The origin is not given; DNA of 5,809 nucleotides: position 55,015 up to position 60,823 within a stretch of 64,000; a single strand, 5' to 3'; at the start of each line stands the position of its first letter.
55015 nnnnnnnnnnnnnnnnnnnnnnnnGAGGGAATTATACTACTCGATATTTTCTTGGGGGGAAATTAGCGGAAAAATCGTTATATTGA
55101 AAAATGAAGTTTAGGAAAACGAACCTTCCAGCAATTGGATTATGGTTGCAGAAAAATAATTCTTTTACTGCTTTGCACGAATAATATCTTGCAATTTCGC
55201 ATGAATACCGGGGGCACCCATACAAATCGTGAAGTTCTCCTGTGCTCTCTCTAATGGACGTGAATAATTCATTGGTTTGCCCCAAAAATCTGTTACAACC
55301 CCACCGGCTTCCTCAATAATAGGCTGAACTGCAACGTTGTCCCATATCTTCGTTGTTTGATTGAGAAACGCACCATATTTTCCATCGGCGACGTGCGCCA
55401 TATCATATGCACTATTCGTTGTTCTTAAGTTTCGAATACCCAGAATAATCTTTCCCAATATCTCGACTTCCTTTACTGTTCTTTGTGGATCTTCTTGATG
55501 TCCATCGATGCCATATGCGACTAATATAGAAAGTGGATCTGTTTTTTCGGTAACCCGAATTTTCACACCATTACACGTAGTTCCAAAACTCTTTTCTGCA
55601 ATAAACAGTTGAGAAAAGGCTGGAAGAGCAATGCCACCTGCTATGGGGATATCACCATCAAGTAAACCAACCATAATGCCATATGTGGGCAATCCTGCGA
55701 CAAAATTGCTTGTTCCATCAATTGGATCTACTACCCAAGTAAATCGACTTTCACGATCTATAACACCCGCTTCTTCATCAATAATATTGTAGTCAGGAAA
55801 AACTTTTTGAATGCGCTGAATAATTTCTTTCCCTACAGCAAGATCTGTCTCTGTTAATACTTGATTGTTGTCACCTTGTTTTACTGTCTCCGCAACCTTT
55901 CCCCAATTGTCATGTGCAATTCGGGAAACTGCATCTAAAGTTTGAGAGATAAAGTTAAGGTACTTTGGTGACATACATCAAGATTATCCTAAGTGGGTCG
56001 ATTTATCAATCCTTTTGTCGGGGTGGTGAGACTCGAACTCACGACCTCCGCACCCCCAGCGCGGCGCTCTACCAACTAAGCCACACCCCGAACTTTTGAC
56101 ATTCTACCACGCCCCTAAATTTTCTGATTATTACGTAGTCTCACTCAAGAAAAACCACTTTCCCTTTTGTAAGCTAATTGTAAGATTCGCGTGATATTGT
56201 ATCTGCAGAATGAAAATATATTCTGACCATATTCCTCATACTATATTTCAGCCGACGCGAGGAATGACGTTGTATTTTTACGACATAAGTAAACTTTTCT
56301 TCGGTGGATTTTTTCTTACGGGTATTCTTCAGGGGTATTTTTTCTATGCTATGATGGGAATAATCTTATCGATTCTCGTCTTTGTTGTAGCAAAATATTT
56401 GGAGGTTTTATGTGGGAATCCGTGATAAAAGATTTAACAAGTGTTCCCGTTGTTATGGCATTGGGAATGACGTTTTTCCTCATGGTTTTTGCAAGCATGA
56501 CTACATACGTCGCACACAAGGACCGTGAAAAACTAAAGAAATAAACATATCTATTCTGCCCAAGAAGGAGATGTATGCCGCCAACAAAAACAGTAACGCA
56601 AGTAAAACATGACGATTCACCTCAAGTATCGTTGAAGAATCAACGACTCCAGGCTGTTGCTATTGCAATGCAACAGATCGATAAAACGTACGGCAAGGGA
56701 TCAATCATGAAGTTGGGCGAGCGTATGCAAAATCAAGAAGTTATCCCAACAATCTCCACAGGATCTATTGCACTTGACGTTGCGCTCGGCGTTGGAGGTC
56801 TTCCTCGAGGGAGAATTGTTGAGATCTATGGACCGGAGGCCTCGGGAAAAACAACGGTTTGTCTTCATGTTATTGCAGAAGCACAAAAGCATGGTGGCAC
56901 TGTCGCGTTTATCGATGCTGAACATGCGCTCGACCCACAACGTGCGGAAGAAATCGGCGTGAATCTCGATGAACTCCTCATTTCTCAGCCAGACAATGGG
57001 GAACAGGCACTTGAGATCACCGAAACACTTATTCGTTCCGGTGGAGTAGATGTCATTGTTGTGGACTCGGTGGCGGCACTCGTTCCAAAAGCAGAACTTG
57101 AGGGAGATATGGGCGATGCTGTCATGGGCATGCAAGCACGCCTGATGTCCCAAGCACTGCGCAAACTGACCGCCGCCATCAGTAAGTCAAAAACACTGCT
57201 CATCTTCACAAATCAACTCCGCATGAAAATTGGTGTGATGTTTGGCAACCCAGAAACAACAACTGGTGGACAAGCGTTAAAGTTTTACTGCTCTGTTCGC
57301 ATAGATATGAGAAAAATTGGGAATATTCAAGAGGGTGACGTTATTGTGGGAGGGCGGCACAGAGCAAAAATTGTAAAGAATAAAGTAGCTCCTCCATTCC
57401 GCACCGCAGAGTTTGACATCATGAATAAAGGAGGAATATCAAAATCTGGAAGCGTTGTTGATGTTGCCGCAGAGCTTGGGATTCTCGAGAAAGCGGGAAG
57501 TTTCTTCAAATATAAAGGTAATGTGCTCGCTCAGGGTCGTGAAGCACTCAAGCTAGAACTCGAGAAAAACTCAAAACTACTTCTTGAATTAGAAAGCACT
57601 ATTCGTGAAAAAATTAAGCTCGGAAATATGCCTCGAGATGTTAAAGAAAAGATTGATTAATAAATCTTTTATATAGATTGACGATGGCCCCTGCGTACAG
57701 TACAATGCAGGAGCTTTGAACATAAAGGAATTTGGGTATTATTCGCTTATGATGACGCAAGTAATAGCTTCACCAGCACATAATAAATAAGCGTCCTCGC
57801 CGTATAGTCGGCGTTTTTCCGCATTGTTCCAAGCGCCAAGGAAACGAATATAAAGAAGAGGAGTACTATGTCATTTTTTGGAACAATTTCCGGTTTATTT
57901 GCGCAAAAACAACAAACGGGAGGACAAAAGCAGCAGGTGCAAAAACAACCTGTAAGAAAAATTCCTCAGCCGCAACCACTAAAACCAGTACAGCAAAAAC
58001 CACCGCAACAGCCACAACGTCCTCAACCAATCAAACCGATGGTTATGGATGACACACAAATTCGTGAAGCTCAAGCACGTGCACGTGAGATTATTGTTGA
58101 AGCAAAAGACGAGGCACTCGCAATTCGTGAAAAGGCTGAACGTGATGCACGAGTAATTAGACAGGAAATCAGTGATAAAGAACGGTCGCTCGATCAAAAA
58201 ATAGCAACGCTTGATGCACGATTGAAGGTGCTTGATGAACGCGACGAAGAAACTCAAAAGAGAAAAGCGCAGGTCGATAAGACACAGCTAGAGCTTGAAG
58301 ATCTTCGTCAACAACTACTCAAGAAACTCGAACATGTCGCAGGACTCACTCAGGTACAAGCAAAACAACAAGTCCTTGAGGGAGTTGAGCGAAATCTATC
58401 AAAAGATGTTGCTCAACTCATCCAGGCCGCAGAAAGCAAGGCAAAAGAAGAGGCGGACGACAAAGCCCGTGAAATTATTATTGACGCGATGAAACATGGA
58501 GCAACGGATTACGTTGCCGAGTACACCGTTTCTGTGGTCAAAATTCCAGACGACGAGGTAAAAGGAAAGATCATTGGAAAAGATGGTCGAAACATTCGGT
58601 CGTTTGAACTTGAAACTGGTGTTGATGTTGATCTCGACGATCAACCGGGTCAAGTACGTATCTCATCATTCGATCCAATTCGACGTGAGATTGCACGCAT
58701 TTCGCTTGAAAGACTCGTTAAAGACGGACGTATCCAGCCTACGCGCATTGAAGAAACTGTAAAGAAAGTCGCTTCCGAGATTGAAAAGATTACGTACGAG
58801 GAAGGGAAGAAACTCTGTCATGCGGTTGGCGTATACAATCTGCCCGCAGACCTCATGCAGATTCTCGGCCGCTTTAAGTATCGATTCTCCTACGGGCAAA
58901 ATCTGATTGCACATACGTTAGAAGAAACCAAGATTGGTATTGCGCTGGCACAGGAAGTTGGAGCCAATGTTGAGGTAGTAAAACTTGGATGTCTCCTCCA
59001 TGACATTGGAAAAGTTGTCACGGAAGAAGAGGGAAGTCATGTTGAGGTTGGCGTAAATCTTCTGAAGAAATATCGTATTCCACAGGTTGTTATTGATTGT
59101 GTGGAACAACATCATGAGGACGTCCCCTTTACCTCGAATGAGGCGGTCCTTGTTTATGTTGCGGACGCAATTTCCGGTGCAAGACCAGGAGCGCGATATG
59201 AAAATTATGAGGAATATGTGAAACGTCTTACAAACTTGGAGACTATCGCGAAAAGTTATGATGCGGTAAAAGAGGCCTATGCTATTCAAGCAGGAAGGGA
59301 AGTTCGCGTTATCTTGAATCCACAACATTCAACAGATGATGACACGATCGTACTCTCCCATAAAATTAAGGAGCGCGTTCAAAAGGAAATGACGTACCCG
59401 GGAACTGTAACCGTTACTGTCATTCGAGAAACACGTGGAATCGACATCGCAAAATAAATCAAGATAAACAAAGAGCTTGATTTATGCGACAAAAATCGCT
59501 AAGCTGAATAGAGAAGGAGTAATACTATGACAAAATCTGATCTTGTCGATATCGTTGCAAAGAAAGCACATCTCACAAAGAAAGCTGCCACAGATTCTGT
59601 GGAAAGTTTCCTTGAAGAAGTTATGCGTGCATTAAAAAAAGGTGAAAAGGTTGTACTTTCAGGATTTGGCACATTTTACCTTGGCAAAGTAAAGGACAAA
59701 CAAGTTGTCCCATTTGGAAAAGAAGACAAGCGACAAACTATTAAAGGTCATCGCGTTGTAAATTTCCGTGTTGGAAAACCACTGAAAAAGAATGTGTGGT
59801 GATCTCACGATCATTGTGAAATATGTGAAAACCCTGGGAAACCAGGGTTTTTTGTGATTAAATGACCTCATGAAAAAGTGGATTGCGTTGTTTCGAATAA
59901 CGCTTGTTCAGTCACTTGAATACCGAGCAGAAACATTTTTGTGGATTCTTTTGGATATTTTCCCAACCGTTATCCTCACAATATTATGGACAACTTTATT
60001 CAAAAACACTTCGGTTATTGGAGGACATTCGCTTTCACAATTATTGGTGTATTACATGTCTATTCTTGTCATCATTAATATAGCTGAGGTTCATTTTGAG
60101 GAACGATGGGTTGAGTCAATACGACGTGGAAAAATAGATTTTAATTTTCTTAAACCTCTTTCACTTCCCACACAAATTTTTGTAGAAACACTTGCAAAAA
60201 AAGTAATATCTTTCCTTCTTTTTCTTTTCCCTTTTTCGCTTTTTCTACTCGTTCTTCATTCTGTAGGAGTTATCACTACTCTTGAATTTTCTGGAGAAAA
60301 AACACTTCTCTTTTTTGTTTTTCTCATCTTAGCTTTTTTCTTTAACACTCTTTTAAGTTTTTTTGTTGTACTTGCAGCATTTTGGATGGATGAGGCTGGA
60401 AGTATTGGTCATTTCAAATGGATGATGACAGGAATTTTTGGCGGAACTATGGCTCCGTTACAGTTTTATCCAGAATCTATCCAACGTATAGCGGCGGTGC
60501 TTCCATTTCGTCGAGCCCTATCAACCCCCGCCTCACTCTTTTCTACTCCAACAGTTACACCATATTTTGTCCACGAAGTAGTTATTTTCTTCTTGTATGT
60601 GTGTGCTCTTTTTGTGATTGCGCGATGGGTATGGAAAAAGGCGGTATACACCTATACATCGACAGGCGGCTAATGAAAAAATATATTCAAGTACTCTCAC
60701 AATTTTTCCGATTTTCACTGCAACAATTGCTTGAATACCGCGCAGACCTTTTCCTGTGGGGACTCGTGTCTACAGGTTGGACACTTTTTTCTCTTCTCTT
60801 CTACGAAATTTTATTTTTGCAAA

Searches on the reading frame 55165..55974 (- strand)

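Call 9: search_protein_families(library=pfam, proteins=[window:55165-55974:-], max_evalue=0.001)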
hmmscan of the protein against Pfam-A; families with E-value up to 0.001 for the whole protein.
window:55165-55974:- (269 aa): 1 family
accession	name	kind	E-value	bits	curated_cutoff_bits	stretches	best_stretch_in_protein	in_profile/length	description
PF00459.30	Inositol_P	-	4.4e-47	161.3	27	1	12-238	12-246/271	Inositol monophosphatase family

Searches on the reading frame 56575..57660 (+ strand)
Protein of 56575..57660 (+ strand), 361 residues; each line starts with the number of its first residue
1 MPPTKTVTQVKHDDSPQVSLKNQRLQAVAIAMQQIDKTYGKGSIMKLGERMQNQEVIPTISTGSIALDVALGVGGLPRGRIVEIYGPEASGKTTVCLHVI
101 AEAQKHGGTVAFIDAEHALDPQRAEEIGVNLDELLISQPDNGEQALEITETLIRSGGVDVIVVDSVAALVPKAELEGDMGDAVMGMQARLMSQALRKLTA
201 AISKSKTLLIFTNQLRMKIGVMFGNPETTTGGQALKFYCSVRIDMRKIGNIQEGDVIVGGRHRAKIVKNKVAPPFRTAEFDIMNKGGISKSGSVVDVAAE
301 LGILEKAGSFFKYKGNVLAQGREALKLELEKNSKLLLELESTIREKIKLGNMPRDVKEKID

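Call 25: search_protein_families(library=pfam, proteins=[window:56575-57660:+], max_evalue=0.001)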
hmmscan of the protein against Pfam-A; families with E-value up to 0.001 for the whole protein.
window:56575-57660:+ (361 aa): 9 families
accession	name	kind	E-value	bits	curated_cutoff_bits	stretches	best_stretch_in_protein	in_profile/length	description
PF00154.27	RecA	-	2e-131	437.7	27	1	27-289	2-262/262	recA bacterial DNA recombination protein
PF21096.2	RecA_C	-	3.4e-16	59.5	27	1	292-348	1-57/57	RecA C-terminal domain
PF08423.17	Rad51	-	3.1e-11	43.4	22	1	55-248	4-212/244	Rad51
PF06745.19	ATPase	-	5.2e-08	33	26.6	1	61-136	2-79/231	KaiC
PF01637.24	ATPase_2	-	4.4e-06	27.1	33.2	1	80-207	21-110/225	ATPase domain predominantly from Archaea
PF13481.12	AAA_25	-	4.4e-05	23.6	27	1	74-172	28-158/195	AAA domain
PF13401.12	AAA_22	-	8.7e-05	23.3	27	1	80-172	6-97/130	AAA domain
PF13191.12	AAA_16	-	0.00026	22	32.6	1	74-211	19-137/167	AAA ATPase domain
PF25199.1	nSTAND_NTPase5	-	0.0007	19.9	34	0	79-152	41-115/145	Novel STAND NTPase 5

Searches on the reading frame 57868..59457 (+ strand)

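Call 25: search_protein_families(library=pfam, proteins=[window:57868-59457:+], max_evalue=0.001)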
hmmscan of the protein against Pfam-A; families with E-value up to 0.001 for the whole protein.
window:57868-59457:+ (529 aa): 3 families
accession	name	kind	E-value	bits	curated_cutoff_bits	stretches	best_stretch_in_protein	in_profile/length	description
PF12072.13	RNase_Y_N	-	7.2e-29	101.1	32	1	66-215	45-201/201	RNase Y N-terminal region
PF01966.28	HD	-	2e-16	60.7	22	1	347-436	2-114/116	HD domain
PF00013.35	KH_1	-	4.5e-07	30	21.5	1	224-277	4-61/66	KH domain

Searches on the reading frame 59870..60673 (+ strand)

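Call 25: search_protein_families(library=pfam, proteins=[window:59870-60673:+], max_evalue=0.001)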
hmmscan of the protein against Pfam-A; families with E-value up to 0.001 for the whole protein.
window:59870-60673:+ (267 aa): 1 family
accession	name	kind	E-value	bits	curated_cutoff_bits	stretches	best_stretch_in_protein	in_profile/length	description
PF06182.17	ABC2_membrane_6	-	4.6e-25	89.2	22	1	33-266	4-229/229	ABC-2 family transporter protein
